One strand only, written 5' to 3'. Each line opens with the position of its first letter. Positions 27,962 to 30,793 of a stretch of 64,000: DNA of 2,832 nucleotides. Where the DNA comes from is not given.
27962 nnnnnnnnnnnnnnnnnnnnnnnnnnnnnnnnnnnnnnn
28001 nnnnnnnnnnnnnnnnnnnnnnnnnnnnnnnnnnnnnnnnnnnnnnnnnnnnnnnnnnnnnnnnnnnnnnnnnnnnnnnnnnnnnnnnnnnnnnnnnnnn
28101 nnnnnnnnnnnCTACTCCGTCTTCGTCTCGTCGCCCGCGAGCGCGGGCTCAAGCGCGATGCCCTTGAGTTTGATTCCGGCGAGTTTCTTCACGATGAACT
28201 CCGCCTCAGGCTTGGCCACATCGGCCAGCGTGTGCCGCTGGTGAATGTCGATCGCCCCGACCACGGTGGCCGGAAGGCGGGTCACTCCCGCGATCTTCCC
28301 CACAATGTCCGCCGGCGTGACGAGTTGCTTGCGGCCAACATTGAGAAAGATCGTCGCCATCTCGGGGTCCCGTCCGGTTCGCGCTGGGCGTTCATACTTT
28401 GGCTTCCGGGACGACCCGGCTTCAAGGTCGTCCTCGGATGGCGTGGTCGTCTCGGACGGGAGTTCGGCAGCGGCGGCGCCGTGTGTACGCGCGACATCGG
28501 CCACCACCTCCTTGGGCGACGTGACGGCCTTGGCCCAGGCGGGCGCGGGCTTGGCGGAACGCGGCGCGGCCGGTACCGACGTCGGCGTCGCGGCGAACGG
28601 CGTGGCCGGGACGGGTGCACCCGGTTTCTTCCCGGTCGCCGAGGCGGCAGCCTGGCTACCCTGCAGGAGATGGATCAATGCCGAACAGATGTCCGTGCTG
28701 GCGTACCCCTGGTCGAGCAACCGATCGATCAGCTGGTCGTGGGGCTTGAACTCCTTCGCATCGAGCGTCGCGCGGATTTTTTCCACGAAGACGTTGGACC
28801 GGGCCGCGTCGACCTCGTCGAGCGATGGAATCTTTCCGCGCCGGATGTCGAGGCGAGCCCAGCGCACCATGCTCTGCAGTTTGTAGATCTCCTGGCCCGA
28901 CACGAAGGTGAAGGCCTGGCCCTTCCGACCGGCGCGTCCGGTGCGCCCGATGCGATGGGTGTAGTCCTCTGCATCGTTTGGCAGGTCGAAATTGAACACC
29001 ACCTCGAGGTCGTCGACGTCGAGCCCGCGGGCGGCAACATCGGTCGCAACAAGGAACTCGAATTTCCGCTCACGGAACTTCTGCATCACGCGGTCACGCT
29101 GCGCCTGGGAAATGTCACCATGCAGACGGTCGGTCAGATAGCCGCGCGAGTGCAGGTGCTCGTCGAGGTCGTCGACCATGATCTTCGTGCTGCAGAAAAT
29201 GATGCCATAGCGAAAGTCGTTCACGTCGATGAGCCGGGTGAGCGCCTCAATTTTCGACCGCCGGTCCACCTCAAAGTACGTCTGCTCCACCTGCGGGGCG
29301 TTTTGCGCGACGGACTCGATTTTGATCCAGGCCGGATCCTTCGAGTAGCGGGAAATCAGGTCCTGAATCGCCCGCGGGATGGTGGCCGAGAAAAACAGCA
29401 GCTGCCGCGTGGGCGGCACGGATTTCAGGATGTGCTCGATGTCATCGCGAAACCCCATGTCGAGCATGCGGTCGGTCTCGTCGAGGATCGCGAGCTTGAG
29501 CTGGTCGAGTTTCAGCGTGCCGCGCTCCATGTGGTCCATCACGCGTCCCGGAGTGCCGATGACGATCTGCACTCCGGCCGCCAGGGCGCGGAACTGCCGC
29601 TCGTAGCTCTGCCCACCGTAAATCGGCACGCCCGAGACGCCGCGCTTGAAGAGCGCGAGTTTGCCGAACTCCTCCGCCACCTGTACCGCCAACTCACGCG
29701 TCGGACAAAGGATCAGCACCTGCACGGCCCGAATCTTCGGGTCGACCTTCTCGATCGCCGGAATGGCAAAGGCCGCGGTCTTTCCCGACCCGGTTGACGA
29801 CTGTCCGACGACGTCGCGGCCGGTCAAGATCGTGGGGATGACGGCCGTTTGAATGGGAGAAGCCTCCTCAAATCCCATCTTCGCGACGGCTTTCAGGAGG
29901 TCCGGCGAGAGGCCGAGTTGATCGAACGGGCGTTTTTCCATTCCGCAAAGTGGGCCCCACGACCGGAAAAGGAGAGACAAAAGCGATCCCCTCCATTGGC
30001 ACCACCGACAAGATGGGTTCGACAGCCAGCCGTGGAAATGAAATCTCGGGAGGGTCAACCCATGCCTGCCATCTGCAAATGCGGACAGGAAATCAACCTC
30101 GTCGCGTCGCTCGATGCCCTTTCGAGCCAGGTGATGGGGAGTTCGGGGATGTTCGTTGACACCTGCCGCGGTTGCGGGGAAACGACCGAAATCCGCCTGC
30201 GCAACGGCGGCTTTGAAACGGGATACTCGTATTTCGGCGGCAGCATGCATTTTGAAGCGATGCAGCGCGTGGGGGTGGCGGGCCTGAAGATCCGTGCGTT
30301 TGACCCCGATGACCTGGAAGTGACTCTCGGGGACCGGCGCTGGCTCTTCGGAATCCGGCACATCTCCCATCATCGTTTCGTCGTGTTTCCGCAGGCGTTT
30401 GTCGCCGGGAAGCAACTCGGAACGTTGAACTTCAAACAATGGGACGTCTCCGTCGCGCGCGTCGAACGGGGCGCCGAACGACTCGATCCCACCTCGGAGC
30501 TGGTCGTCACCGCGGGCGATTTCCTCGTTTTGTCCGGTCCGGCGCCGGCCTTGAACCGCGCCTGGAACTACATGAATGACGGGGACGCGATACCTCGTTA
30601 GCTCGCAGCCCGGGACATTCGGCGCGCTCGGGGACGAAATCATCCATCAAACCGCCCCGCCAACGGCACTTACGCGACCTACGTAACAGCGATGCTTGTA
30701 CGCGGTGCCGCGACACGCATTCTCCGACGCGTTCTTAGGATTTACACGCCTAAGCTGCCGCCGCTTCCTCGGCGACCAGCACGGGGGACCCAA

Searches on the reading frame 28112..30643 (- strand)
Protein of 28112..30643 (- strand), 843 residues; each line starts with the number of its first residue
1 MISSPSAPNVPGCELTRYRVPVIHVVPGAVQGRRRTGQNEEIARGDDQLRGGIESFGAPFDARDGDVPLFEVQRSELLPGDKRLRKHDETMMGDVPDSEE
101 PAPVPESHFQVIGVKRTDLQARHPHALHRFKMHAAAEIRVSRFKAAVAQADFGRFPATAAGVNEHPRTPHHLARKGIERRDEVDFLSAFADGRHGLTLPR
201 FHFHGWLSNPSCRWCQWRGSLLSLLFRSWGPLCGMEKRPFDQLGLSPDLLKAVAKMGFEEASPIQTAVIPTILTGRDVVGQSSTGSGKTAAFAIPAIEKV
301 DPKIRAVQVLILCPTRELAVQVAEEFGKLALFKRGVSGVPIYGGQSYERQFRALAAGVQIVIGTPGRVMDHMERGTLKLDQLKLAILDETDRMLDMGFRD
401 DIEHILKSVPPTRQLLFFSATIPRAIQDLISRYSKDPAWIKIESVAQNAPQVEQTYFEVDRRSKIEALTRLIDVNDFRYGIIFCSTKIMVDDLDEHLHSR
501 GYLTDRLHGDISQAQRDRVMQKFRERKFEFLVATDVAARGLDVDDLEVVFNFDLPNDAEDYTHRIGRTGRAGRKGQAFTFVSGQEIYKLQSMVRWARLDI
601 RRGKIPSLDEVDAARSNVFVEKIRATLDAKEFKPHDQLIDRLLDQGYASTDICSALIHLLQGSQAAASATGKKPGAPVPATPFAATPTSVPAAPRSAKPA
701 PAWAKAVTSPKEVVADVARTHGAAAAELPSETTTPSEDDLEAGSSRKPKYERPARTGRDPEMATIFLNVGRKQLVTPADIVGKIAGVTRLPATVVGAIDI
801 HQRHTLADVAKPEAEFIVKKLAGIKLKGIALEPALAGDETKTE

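Call 8: search_protein_families(library=pfam, proteins=[window:28112-30643:-], max_evalue=0.001)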
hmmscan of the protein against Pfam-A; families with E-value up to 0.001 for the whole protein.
window:28112-30643:- (843 aa): 5 families
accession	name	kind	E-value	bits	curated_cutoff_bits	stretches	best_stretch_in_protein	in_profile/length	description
PF00270.35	DEAD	-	4.2e-51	173.4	26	1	262-429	1-167/167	DEAD/DEAH box helicase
PF00271.37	Helicase_C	-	4.6e-32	111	23.5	1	464-572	2-110/110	Helicase conserved C-terminal domain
PF03880.21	DbpA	-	3.8e-15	56.1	25.6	1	764-829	1-66/72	DbpA RNA binding domain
PF25399.1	DeaD_dimer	-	2.8e-10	40.5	23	1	606-664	1-60/67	RNA helicase DeaD dimerization domain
PF04851.21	ResIII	-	2.7e-08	34.4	22.5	1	280-424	28-164/164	Type III restriction enzyme, res subunit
